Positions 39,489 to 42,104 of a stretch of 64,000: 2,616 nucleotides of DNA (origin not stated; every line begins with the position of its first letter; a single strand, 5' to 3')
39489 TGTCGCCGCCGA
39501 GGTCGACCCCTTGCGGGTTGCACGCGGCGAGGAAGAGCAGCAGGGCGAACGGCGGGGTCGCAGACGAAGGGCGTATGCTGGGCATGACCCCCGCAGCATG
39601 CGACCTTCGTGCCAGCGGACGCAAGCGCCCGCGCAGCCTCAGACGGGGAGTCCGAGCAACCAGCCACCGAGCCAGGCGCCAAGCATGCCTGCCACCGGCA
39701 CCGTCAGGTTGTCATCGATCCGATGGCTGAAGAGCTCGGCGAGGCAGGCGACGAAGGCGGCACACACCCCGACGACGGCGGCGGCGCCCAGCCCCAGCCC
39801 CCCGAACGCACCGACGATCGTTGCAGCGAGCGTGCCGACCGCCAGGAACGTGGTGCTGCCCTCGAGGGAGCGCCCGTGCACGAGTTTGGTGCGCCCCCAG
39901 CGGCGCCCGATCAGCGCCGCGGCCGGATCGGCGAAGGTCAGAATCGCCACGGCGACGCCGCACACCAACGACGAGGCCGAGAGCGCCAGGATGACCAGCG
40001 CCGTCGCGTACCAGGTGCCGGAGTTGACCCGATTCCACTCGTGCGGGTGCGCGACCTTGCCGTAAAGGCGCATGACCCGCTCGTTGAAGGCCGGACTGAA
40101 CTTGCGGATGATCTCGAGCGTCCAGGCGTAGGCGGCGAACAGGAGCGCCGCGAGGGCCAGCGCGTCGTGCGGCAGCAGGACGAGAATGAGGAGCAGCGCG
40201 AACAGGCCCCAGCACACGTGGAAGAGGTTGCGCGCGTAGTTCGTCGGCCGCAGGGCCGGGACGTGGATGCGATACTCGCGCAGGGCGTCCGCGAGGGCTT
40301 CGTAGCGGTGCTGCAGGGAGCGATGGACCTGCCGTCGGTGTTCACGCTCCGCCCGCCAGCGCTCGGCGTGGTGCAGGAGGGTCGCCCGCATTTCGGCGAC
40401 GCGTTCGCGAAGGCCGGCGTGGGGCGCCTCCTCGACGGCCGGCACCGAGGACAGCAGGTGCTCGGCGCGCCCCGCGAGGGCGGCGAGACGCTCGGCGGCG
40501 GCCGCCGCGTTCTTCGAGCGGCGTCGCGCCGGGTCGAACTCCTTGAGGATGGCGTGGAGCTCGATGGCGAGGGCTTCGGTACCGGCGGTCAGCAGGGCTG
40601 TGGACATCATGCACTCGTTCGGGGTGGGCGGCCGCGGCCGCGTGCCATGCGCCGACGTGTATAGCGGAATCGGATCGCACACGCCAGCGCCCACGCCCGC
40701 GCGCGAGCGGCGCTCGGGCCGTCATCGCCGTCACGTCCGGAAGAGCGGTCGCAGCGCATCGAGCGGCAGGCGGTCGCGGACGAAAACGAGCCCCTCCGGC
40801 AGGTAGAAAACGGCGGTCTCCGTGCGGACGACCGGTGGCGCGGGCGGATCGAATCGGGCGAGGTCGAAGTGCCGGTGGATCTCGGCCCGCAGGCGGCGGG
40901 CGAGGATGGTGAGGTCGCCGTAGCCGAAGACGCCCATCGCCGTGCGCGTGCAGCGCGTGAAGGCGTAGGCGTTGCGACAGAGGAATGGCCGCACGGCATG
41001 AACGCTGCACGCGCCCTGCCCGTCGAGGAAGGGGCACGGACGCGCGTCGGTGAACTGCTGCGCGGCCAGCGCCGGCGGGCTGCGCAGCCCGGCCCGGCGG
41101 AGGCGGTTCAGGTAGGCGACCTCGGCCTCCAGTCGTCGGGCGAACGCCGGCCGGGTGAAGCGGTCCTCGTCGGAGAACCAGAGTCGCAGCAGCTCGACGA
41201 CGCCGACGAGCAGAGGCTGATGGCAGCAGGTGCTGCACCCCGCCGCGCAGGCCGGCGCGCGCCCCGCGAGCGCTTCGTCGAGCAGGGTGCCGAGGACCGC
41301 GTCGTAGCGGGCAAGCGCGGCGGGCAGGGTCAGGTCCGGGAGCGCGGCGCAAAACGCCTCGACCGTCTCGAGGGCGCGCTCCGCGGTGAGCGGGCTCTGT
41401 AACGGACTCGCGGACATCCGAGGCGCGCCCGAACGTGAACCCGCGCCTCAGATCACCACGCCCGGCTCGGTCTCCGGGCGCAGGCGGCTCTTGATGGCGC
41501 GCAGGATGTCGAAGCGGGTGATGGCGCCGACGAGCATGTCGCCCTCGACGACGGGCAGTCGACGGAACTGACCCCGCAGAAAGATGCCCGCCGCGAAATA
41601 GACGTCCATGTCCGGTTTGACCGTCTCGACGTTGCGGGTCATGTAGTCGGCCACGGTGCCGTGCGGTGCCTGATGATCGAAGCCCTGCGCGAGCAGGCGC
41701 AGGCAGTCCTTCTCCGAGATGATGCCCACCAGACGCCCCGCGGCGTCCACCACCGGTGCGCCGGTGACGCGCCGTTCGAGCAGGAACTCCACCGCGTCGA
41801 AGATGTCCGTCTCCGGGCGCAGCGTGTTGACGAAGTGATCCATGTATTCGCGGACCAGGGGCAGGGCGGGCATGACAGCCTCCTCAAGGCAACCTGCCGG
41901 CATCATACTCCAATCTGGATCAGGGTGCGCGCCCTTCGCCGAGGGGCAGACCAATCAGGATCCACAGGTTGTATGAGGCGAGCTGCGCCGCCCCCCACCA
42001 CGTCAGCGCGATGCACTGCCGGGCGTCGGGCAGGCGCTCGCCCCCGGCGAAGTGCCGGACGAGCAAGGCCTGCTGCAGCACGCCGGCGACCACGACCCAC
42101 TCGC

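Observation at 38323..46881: Orphan FliI/YscN-type ATPase embedded in a non-secretion gene cluster (M16 peptidase, UbiA prenyltransferase, CBS, YkgJ, polyprenol-kinase-like, phosphoesterase)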

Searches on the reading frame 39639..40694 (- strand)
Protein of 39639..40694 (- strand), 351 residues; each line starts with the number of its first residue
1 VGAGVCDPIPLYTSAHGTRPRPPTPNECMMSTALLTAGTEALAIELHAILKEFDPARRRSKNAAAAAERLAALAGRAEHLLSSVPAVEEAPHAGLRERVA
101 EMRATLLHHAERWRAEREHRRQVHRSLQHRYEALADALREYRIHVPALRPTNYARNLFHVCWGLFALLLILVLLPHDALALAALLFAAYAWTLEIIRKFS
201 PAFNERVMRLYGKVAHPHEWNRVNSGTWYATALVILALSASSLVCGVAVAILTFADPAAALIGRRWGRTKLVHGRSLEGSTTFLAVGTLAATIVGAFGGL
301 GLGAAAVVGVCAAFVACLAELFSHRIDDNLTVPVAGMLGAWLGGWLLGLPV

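Call 5: search_protein_families(library=pfam, proteins=[window:39639-40694:-], max_evalue=0.01)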
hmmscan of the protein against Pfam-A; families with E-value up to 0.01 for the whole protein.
window:39639-40694:- (351 aa): 0 families

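Call 6: search_protein_families(library=ncbifam, proteins=[window:39639-40694:-], max_evalue=0.01)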
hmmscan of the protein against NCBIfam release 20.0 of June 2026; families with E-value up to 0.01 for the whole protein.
window:39639-40694:- (351 aa): 0 families

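Call 60: search_protein_families(library=pfam, proteins=[window:39639-40694:-], max_evalue=5)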
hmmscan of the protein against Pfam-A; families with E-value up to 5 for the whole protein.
window:39639-40694:- (351 aa): 1 family
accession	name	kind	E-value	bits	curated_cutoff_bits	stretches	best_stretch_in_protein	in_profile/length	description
PF09823.15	DUF2357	-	0.18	11.4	23.3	1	46-113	58-125/251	Domain of unknown function (DUF2357)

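Call 62: search_solved_structures(query=window:39639-40694:-, max_evalue=1)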
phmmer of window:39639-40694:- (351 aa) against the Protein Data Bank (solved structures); distinct sequences matched with E-value up to 1: 0.

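Call 69: find_homologous_proteins(query=window:39639-40694:-, max_evalue=0.00001)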
Query window:39639-40694:- (351 aa): 315 proteins with E <= 0.00001 among 8000 candidates; the best 120 are listed.
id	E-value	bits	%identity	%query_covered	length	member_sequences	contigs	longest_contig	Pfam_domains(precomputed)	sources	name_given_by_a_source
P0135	2.0e-203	693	100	92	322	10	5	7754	-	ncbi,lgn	-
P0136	6.4e-180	616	89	92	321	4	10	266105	-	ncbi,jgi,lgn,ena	jgi:dolichol kinase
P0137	3.4e-165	567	83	92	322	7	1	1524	-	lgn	-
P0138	1.8e-160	552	80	92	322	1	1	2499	-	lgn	-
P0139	6.1e-157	540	77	92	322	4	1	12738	-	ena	-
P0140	2.7e-142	492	73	92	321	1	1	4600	-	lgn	-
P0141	1.6e-131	457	66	92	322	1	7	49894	-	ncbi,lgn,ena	-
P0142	1.9e-107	378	58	92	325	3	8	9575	-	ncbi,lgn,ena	-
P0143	8.3e-101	356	57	91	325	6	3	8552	-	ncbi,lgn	-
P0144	4.8e-100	353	57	92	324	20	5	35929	-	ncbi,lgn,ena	-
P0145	1.3e-96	342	55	91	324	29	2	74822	-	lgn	-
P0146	1.7e-95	338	55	88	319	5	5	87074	-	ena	-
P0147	4.5e-95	337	57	87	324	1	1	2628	-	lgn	-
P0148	1.6e-88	315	53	86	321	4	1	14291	-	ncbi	ncbi:MAG: hypothetical protein R3F65_30625 [bacterium]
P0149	5.1e-87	310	53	86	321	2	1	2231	-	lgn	-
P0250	5.1e-59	218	44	83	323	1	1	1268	PF01148.26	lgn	-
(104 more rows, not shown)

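Call 79: search_protein_families(library=padloc, proteins=[window:39639-40694:-], max_evalue=0.001)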
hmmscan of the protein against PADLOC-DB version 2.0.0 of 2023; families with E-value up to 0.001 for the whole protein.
window:39639-40694:- (351 aa): 0 families

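Call 90: predict_structure(alignment_id=A2)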
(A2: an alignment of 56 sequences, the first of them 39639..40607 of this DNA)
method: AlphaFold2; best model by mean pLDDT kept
length: 322 residues; sequences in the alignment: 56
mean_pLDDT: 94.2   pTM: 0.86
mean pLDDT of the five models: 94.2, 93.0, 93.0, 92.6, 92.5
residues with pLDDT >= 90: 275; 70-90: 43; 50-70: 4; < 50: 0
segments of 3 or more residues with pLDDT < 50: none
pLDDT, mean of each block of 10 residues (from residue 1): 94 96 79 86 98 95 94 96 88 91 93 88 88 98 98 98 97 96 90 95 98 98 98 91 93 98 98 98 98 92 98 98 85
secondary structure, 60 per line:
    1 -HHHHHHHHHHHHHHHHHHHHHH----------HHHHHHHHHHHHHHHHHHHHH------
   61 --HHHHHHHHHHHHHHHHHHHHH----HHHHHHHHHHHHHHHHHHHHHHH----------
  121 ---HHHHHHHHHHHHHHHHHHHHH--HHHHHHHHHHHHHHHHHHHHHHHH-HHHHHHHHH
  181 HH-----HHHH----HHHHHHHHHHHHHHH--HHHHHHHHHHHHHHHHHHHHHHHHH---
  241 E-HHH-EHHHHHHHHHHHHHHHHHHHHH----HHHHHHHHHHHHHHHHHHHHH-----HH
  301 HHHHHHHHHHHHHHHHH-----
elements in order: H2-23 H34-54 H63-83 H88-110 H124-144 H147-170 H172-182 H188-191 H196-210 H213-237 H248-268 H273-293 H299-317

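Call 95: fold_search(model_id=the predicted structure, library=pdb)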
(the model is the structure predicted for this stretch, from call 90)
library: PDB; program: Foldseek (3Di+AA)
matches with E <= 10: 237; with E <= 0.001: 0
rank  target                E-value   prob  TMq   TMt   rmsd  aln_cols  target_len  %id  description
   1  8u5n                  5.0e-02  0.33  0.16  0.10  22.0       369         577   14  The mTORC1 cholesterol sensor LYCHOS (GPR155) - monomer with auxin (released 2024-09-18)
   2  9dze_A                1.0e-01  0.44  0.19  0.19  18.9       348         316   16  Computationally Designed Bifaceted Protein Nanomaterial pD5-14 (released 2024-10-30)
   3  6ko5_A                1.1e-01  0.41  0.22  0.18  27.6       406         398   16  Complex structure of Ghrelin receptor with Fab (released 2020-08-12)
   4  6me8_A                1.5e-01  0.63  0.27  0.22  15.6       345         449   14  XFEL crystal structure of human melatonin receptor MT2 (N86D) in complex with 2-phenylmelatonin (released 2019-04-24)
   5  6me7_A                1.8e-01  0.63  0.28  0.23  14.6       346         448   14  XFEL crystal structure of human melatonin receptor MT2 (H208A) in complex with 2-phenylmelatonin (released 2019-04-24)
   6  8qai_B                1.8e-01  0.41  0.21  0.20  19.6       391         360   14  X-ray crystal structure of a de novo designed single-chain parallel coiled-coil alpha-helical barrel with 7 inner heli (released 2024-07-03)
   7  4rwd_B                2.5e-01  0.60  0.24  0.20  19.2       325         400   12  XFEL structure of the human delta opioid receptor in complex with a bifunctional peptide (released 2015-01-14)
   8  4q2g_A                3.0e-01  0.54  0.21  0.25  11.2       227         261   14  CRYSTAL STRUCTURE OF AN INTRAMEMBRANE CDP-DAG SYNTHETASE CENTRAL FOR PHOSPHOLIPID BIOSYNTHESIS (S200C/S223C, inactive  (released 2014-07-02)
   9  9lvb_A                3.0e-01  0.25  0.23  0.16  21.2       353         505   14  IAA-free AUX1 (released 2025-07-23)
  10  9dze_a                3.0e-01  0.23  0.18  0.20  20.2       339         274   12  Computationally Designed Bifaceted Protein Nanomaterial pD5-14 (released 2024-10-30)
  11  8v3b_a                3.0e-01  0.23  0.20  0.16  20.7       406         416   16  Computational Designed Nanocage O43_129_+4 (released 2024-03-13)
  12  4q2e_A                3.5e-01  0.38  0.20  0.23  11.1       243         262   16  CRYSTAL STRUCTURE OF AN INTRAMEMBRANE CDP-DAG SYNTHETASE CENTRAL FOR PHOSPHOLIPID BIOSYNTHESIS (S200C/S258C, active mu (released 2014-07-02)
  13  5h5m_A                3.5e-01  0.23  0.21  0.19  21.2       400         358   12  Crystal structure of HMP-1 M domain (released 2017-03-29)
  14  4q2g_B                4.0e-01  0.54  0.22  0.25  13.5       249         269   14  CRYSTAL STRUCTURE OF AN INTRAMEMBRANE CDP-DAG SYNTHETASE CENTRAL FOR PHOSPHOLIPID BIOSYNTHESIS (S200C/S223C, inactive  (released 2014-07-02)
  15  4q2e_B                4.2e-01  0.35  0.20  0.23  11.0       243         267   16  CRYSTAL STRUCTURE OF AN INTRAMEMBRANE CDP-DAG SYNTHETASE CENTRAL FOR PHOSPHOLIPID BIOSYNTHESIS (S200C/S258C, active mu (released 2014-07-02)
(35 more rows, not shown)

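Call 98: search_solved_structures(query=A2, max_evalue=1)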
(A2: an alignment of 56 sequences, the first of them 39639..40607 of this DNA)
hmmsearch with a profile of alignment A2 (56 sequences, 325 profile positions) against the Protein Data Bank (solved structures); distinct sequences matched with E-value up to 1: 35.
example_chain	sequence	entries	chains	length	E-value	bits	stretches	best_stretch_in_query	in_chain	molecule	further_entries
9ugr_A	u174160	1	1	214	0.006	19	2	10-100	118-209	Syn-F4-Link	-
5yl9_A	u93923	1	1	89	0.0066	18.9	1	32-107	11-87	Spike glycoprotein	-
5zuv_A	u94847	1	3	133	0.016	17.6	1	32-107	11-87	Spike glycoprotein,Spike glycoprotein,inhibitor EK1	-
4zry_B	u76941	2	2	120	0.021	17.2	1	48-114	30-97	Keratin, type II cytoskeletal 1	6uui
3s84_A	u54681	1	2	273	0.048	16.1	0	25-112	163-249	Apolipoprotein A-IV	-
8h7c_A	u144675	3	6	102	0.048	16.1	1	11-100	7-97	De novo ferric enterobactin esterase Syn-F4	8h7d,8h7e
8qae_A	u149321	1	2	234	0.11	14.8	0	5-113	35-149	sc-apCC-6-SLLA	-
9cuy_c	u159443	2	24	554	0.14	14.6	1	31-108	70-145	Short tail fiber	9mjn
7saf_A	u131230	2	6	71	0.15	14.4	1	40-97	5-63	General control transcription factor GCN4/M protein chimera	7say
3vjf_A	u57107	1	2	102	0.2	14.1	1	11-97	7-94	WA20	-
6egc_A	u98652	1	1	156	0.2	14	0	8-59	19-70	SC_2L4HC2_23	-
8x7z_A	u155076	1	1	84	0.22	13.9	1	32-107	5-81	HR1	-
9sob_V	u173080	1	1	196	0.22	13.9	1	10-110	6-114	Nuclear pore complex protein NUP214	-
8a3k_UNK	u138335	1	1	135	0.28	13.5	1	5-82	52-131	sc-apCC-4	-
6kos_A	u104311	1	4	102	0.28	13.5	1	11-102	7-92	SUWA (Super WA20)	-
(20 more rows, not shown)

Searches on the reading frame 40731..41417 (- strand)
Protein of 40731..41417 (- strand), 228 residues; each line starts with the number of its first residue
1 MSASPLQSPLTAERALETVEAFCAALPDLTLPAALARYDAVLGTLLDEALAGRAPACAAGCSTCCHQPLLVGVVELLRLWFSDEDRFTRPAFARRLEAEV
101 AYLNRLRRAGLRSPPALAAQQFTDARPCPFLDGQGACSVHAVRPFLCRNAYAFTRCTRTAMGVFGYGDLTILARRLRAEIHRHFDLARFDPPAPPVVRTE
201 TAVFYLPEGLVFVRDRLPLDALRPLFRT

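Call 5: search_protein_families(library=pfam, proteins=[window:40731-41417:-], max_evalue=0.01)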
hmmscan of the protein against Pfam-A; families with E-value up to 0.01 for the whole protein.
window:40731-41417:- (228 aa): 1 family
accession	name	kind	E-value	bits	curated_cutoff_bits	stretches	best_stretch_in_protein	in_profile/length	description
PF03692.20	CxxCxxCC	-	9.4e-06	26.7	23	1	57-150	2-69/85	Putative zinc- or iron-chelating domain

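Call 6: search_protein_families(library=ncbifam, proteins=[window:40731-41417:-], max_evalue=0.01)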
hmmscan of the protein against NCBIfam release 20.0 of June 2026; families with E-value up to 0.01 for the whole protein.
window:40731-41417:- (228 aa): 0 families

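Call 79: search_protein_families(library=padloc, proteins=[window:40731-41417:-], max_evalue=0.001)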
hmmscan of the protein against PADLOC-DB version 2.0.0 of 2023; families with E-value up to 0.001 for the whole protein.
window:40731-41417:- (228 aa): 0 families

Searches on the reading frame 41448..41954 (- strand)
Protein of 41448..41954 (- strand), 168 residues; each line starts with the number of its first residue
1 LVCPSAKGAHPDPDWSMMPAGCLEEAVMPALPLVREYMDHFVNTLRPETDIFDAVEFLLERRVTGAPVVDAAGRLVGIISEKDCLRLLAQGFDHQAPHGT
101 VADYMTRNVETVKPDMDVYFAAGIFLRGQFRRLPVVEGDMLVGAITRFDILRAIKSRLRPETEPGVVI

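Call 5: search_protein_families(library=pfam, proteins=[window:41448-41954:-], max_evalue=0.01)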
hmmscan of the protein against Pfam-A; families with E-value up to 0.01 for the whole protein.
window:41448-41954:- (168 aa): 1 family
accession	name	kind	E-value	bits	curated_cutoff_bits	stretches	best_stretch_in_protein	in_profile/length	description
PF00571.33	CBS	-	6e-30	103.8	24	2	101-155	1-56/57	CBS domain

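Call 6: search_protein_families(library=ncbifam, proteins=[window:41448-41954:-], max_evalue=0.01)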
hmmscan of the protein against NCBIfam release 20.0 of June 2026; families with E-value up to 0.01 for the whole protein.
window:41448-41954:- (168 aa): 25 families
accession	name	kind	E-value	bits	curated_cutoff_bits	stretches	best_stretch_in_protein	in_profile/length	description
NF041569.1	A-tRNAntase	equivalog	6.1e-13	47.9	1440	1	33-163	310-435/880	A-adding tRNA nucleotidyltransferase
NF002505.0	PRK01862.1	equivalog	1.6e-11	43.6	482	1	34-155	449-571/577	ClcB-like voltage-gated chloride channel protein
NF041552.1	TF_PrdR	equivalog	4.3e-11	41.8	795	1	33-158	7-129/577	sigma-54 dependent transcriptional regulator PrdR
NF053603.1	HhpR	exception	1e-10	41.3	520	1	88-155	211-279/282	CBS domain-containing high hydrostatic pressure regulator HhpR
TIGR01302.1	IMP_dehydrog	equivalog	9e-09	34.7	481.5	1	42-155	90-201/450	IMP dehydrogenase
NF011447.0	PRK14869.2-3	equivalog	2.7e-08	32.9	522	1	35-90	71-126/540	putative manganese-dependent inorganic diphosphatase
NF053704.1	TransRegCcpNBacil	equivalog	4.8e-08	32.6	260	1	45-152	87-200/208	transcriptional regulator CcpN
TIGR00393.1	kpsF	subfamily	3.2e-07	30.2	203.7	1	18-145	144-267/268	KpsF/GutQ family sugar-phosphate isomerase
NF011442.0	PRK14869.1-4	equivalog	4.8e-07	28.6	400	1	43-87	81-125/543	putative manganese-dependent inorganic diphosphatase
NF041630.1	CBS_CbpB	equivalog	1.5e-06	28.1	125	1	58-157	37-138/143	cyclic-di-AMP-binding protein CbpB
NF008581.0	PRK11543.1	equivalog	3.8e-06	26.2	481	1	36-83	267-314/321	arabinose-5-phosphate isomerase GutQ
NF038279.1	TF_CBS_SpxR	exception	6.4e-06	25.1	600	1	45-156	203-307/427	CBS-HotDog domain-containing transcription factor SpxR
TIGR01137.1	cysta_beta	equivalog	1.5e-05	23.9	510.25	1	44-152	350-454/457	cystathionine beta-synthase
NF011441.0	PRK14869.1-3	equivalog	2.6e-05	23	753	0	42-86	78-122/548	putative manganese-dependent inorganic diphosphatase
NF005869.0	PRK07807.1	equivalog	7.4e-05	21.9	549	1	44-153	101-203/479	GuaB1 family IMP dehydrogenase-related protein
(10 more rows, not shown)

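Call 79: search_protein_families(library=padloc, proteins=[window:41448-41906:-], max_evalue=0.001)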
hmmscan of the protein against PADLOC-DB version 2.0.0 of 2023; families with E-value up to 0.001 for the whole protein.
window:41448-41906:- (152 aa): 0 families
